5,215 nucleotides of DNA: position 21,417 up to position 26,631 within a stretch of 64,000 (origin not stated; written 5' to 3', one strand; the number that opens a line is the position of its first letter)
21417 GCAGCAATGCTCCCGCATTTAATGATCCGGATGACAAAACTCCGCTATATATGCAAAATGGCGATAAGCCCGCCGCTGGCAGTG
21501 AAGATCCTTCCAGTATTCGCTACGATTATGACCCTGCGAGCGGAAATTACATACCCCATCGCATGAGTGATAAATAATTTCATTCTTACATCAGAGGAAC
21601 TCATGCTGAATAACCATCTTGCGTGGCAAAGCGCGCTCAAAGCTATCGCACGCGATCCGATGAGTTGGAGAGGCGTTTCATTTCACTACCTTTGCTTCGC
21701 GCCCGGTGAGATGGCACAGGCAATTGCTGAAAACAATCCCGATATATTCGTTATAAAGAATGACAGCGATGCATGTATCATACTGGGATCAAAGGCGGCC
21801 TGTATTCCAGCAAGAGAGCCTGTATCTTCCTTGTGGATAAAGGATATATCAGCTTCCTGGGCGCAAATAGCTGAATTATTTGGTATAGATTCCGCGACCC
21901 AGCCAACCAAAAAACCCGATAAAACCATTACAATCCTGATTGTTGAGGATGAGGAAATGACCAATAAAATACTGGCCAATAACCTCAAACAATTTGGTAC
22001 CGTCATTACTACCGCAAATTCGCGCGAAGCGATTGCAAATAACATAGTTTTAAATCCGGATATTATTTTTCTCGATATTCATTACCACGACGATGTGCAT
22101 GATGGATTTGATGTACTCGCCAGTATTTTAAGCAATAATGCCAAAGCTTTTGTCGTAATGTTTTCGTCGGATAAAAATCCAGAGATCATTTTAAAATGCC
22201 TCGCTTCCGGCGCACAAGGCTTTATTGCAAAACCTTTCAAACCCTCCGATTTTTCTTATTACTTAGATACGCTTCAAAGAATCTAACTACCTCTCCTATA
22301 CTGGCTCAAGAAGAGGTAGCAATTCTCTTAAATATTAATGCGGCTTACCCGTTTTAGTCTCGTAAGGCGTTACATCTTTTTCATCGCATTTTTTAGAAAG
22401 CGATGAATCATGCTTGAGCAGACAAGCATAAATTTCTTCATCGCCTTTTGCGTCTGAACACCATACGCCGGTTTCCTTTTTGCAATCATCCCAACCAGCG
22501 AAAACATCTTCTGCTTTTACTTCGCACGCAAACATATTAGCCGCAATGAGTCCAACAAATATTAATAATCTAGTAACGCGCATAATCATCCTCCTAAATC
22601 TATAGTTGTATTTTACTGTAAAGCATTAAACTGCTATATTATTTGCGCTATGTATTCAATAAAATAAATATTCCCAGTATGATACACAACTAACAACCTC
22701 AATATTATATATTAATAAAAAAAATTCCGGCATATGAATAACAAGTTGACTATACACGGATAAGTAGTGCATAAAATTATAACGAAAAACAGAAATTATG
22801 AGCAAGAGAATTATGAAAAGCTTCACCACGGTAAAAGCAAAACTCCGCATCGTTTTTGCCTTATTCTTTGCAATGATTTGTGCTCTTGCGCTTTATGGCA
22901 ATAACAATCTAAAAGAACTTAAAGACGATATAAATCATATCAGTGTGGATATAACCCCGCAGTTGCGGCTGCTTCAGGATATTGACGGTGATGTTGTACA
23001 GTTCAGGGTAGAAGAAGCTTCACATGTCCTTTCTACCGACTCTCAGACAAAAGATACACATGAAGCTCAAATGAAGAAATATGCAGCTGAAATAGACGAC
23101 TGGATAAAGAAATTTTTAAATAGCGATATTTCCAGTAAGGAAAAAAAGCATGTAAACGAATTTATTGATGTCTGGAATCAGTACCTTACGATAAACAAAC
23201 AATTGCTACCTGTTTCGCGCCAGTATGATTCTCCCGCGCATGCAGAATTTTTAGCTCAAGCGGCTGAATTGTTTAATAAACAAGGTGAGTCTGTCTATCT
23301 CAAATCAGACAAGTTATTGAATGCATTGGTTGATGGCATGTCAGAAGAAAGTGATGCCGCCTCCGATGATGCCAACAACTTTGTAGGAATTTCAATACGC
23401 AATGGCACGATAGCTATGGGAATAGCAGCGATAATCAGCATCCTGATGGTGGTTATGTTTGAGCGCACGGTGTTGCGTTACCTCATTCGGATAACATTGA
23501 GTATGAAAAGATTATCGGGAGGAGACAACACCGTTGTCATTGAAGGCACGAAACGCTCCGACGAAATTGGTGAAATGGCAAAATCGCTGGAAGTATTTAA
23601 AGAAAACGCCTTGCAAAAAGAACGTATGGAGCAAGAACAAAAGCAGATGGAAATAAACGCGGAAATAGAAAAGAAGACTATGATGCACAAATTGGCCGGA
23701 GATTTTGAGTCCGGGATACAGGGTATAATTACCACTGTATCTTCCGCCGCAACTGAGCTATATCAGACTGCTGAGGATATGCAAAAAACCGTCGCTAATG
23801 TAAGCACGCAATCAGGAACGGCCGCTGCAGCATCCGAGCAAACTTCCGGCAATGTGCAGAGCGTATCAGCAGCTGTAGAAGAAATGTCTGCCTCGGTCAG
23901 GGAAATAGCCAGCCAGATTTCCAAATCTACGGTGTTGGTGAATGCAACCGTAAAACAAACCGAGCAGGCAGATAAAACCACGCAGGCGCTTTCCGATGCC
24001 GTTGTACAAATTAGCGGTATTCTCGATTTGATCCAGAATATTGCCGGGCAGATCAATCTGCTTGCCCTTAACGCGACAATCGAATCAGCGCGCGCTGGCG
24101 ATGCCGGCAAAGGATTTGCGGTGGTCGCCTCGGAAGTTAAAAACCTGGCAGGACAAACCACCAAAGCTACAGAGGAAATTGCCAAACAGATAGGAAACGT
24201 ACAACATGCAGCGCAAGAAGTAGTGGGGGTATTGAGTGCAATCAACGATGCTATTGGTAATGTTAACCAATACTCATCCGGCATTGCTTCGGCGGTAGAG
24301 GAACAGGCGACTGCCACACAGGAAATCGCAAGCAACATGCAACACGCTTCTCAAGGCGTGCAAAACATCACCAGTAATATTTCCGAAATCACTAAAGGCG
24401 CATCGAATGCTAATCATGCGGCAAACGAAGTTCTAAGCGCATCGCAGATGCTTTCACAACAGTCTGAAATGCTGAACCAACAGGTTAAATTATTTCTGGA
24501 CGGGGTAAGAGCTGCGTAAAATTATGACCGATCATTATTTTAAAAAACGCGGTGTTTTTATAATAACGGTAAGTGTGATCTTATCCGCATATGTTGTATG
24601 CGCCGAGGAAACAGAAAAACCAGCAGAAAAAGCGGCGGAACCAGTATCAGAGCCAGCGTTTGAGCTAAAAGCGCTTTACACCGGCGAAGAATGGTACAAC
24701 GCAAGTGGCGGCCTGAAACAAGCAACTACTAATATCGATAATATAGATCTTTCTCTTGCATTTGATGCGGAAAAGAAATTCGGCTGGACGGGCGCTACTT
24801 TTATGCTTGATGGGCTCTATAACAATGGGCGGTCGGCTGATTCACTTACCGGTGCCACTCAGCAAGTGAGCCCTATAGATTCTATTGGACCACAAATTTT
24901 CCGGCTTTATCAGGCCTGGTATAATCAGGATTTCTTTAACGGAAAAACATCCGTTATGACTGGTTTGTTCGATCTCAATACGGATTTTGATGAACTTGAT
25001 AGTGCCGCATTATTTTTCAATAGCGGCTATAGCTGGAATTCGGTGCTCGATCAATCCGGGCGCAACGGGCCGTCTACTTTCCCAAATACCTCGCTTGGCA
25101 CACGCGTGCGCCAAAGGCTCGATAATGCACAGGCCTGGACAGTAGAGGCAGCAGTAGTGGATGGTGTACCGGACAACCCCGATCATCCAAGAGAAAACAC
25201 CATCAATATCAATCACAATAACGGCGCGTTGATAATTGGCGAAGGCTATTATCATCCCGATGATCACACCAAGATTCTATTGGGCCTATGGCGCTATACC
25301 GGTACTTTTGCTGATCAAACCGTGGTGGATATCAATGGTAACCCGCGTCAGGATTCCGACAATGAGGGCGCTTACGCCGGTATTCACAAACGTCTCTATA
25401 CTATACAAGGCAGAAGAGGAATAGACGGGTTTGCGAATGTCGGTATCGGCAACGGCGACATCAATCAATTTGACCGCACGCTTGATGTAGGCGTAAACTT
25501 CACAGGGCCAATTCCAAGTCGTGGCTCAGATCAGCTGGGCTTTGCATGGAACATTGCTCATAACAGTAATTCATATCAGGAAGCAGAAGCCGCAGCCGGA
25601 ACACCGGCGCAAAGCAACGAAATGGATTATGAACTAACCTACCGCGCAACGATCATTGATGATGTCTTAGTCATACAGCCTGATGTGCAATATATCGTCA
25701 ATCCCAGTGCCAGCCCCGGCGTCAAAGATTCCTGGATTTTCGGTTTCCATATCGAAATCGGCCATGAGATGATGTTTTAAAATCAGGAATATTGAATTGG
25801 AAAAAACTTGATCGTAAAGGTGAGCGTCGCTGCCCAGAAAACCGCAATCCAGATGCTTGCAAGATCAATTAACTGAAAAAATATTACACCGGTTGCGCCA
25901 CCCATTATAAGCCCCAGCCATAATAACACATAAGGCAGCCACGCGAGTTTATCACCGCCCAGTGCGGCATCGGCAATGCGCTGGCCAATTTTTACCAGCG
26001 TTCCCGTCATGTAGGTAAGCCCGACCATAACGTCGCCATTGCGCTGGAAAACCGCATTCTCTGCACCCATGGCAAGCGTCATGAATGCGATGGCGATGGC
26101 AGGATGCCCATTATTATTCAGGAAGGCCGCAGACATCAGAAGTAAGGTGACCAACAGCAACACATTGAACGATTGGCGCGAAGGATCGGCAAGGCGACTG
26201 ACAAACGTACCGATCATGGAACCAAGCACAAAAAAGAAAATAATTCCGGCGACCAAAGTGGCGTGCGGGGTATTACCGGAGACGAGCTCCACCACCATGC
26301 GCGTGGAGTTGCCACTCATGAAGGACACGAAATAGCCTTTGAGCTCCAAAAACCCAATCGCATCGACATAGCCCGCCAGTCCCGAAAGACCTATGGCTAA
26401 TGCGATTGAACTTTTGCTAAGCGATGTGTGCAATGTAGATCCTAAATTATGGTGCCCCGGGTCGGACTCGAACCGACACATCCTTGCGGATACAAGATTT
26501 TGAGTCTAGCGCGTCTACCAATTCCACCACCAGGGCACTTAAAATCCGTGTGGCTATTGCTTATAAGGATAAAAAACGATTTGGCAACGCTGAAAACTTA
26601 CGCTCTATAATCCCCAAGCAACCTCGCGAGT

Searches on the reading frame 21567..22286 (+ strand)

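Call 81: search_protein_families(library=pfam, proteins=[window:21567-22286:+], max_evalue=0.0001)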
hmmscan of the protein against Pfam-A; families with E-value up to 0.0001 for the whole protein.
window:21567-22286:+ (239 aa): 1 family
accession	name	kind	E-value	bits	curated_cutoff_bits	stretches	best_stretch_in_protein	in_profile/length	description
PF00072.30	Response_reg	-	4.7e-16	59.4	30.2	1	123-229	1-106/111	Response regulator receiver domain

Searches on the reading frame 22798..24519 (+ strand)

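Call 68: search_protein_families(library=pfam, proteins=[window:22798-24519:+], max_evalue=0.00001)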
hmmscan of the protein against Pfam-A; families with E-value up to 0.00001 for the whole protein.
window:22798-24519:+ (573 aa): 3 families
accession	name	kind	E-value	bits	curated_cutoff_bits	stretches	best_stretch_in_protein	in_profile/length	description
PF00015.26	MCPsignal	-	7.3e-28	98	34.6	1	385-545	15-168/172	Methyl-accepting chemotaxis protein (MCP) signalling domain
PF12729.13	4HB_MCP_1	-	3.6e-23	82.5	27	1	11-194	3-179/181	Four helix bundle sensory module for signal transduction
PF00672.30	HAMP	-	5.1e-09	36.8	25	1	223-270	4-50/53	HAMP domain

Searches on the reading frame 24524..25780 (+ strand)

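Call 68: search_protein_families(library=pfam, proteins=[window:24524-25780:+], max_evalue=0.00001)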
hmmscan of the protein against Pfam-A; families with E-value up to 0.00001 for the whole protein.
window:24524-25780:+ (418 aa): 1 family
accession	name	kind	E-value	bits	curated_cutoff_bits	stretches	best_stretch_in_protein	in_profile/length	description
PF04966.18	OprB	-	8.2e-51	174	22.9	1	65-412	1-370/372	Carbohydrate-selective porin, OprB family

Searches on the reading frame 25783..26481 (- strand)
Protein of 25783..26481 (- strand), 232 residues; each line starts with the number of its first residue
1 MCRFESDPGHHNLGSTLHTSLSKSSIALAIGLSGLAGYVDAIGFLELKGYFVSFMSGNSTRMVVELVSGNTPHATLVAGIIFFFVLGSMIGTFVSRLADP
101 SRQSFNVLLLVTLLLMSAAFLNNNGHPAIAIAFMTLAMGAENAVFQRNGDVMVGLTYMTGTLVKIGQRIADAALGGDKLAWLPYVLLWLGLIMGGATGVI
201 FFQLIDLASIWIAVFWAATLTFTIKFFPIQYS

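Call 81: search_protein_families(library=pfam, proteins=[window:25783-26481:-], max_evalue=0.0001)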
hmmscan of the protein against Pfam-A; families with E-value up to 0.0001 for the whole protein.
window:25783-26481:- (232 aa): 1 family
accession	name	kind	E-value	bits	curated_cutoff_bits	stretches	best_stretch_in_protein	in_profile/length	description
PF06912.16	DUF1275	-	4.4e-35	121.7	25.4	1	28-221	1-191/193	Protein of unknown function (DUF1275)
